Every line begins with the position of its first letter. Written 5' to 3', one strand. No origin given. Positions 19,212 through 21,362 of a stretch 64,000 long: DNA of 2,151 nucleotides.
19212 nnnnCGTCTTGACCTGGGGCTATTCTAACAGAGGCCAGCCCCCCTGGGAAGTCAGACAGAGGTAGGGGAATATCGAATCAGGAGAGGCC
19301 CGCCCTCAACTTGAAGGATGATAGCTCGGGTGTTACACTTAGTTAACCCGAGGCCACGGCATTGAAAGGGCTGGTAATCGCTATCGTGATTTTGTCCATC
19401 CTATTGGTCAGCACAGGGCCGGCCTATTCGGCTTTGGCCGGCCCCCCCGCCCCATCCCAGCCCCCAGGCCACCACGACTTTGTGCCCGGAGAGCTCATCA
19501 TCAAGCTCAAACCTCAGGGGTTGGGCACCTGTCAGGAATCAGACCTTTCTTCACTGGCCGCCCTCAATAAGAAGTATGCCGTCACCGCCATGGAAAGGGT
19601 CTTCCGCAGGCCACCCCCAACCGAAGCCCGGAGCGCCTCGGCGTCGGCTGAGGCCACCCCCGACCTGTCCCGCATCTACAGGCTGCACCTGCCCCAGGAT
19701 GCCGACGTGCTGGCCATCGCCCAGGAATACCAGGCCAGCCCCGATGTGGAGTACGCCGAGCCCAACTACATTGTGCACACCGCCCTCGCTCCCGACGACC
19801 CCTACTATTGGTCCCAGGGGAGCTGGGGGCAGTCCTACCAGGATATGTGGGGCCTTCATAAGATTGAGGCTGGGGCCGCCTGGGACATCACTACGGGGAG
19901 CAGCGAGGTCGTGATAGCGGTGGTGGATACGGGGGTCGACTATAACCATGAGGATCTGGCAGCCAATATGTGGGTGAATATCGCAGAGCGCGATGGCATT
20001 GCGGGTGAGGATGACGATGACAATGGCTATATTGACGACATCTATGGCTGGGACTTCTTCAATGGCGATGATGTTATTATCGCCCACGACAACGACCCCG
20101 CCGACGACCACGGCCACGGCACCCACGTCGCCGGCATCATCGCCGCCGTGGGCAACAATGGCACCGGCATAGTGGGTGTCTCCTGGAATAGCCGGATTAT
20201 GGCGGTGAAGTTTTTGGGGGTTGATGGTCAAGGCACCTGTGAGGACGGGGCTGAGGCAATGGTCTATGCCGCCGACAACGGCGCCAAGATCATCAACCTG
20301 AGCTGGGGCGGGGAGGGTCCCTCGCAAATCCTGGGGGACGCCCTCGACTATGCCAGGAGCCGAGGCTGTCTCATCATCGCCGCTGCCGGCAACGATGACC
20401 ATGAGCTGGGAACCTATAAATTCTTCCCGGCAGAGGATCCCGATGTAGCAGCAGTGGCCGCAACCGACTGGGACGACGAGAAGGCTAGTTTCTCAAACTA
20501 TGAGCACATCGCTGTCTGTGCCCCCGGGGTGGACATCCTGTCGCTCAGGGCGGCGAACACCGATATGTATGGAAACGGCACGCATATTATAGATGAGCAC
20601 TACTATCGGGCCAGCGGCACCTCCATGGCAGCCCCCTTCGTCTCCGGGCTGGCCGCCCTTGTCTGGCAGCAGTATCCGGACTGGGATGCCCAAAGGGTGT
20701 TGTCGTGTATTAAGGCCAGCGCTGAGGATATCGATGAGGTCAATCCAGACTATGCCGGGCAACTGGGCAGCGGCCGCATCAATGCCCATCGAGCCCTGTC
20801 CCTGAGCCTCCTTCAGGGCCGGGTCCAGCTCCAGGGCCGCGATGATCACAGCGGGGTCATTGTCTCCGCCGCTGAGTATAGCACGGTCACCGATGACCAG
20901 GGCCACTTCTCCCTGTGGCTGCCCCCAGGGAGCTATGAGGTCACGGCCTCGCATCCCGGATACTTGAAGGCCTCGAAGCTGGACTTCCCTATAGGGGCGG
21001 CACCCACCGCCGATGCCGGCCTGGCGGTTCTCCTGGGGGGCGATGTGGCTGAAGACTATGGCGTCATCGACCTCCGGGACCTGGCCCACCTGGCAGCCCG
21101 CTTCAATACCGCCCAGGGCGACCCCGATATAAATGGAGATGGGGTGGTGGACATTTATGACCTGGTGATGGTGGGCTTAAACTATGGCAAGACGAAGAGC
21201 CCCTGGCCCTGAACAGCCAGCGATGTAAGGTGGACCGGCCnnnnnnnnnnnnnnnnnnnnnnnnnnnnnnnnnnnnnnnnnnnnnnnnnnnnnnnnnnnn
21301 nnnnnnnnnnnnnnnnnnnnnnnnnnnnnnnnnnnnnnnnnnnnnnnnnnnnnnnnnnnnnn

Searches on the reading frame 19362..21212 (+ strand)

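Call 57: search_protein_families(library=pfam, proteins=[window:19362-21212:+])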
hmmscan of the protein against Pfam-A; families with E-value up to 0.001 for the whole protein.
window:19362-21212:+ (616 aa): 4 families
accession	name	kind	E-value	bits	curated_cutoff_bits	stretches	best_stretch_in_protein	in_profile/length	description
PF00082.27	Peptidase_S8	-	1.8e-53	182.2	21.8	1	181-457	2-276/288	Subtilase family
PF22148.1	Fervidolysin_NPro-like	-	1.6e-11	44.9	21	1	91-135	37-81/81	Fervidolysin N-terminal prodomain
PF13620.12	CarboxypepD_reg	-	8.7e-09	36.1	32.3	1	486-549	4-74/82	Carboxypeptidase regulatory-like domain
PF13715.12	CarbopepD_reg_2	-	0.00094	19.6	32.2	0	499-538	19-59/88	CarboxypepD_reg-like domain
